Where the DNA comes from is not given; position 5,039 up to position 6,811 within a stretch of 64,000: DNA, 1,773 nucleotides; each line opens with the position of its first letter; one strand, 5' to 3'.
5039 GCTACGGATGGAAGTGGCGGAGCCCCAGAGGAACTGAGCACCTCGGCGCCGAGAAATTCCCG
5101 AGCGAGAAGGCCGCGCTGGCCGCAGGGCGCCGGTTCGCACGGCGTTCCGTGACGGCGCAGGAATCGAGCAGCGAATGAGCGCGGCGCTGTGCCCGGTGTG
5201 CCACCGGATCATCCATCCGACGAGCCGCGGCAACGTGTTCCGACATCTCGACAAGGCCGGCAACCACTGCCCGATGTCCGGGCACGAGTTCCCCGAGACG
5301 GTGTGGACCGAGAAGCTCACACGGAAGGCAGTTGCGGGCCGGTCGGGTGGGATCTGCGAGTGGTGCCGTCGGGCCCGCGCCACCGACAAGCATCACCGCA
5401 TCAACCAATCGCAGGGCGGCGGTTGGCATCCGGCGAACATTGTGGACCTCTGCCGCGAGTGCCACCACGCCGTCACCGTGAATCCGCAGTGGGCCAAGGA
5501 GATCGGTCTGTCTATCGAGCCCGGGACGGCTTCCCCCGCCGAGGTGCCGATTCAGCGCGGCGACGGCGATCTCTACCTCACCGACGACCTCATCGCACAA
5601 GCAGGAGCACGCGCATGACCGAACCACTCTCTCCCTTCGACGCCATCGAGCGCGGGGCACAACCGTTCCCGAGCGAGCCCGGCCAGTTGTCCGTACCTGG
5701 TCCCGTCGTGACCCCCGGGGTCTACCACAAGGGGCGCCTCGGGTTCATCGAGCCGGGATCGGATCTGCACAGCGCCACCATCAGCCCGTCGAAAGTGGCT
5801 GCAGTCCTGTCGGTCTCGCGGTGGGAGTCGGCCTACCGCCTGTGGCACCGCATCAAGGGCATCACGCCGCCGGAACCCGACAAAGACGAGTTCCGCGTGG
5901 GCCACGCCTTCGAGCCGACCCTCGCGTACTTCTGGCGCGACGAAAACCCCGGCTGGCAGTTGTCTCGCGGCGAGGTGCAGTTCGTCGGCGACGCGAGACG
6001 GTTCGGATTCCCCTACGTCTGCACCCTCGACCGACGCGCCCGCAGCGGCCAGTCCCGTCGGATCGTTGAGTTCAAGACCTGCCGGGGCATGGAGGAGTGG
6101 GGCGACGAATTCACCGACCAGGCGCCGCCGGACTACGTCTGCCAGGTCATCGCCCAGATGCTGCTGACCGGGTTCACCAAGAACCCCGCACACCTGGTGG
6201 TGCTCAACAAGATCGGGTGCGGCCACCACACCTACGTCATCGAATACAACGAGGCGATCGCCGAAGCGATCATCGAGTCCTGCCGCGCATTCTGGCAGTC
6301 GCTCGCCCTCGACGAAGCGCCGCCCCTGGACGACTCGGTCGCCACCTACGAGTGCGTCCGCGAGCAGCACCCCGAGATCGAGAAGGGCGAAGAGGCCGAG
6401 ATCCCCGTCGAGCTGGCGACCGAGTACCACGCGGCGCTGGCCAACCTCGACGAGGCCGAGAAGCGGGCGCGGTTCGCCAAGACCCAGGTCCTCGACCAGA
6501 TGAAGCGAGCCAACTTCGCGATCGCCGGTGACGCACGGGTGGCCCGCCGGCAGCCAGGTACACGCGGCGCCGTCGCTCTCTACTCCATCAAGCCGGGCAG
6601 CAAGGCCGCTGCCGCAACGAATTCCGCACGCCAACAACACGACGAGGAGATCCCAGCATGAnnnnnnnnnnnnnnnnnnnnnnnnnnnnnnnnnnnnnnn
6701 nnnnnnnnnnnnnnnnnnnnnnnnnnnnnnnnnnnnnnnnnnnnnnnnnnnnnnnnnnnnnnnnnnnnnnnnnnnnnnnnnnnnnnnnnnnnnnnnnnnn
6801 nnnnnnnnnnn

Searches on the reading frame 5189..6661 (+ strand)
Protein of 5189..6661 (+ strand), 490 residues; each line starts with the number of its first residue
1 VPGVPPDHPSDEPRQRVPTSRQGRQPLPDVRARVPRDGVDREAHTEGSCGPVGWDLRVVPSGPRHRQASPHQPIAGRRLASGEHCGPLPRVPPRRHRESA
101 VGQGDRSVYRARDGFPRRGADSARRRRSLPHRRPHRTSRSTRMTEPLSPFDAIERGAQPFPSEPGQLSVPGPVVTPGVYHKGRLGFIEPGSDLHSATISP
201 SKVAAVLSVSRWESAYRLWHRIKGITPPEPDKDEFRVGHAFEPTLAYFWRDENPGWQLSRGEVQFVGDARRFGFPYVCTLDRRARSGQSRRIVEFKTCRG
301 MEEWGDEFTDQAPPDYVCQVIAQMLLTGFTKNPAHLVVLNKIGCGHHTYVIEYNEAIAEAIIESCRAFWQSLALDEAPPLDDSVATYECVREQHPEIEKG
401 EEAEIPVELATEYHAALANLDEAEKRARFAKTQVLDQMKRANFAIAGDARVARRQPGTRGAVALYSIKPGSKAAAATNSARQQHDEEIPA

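Call 56: search_protein_families(library=pfam, proteins=[window:5189-6661:+], max_evalue=0.001)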
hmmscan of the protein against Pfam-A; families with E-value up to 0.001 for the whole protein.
window:5189-6661:+ (490 aa): 1 family
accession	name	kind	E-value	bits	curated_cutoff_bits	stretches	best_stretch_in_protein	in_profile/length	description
PF09588.16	YqaJ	-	2.8e-11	44.4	22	1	193-329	5-149/150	YqaJ-like viral recombinase domain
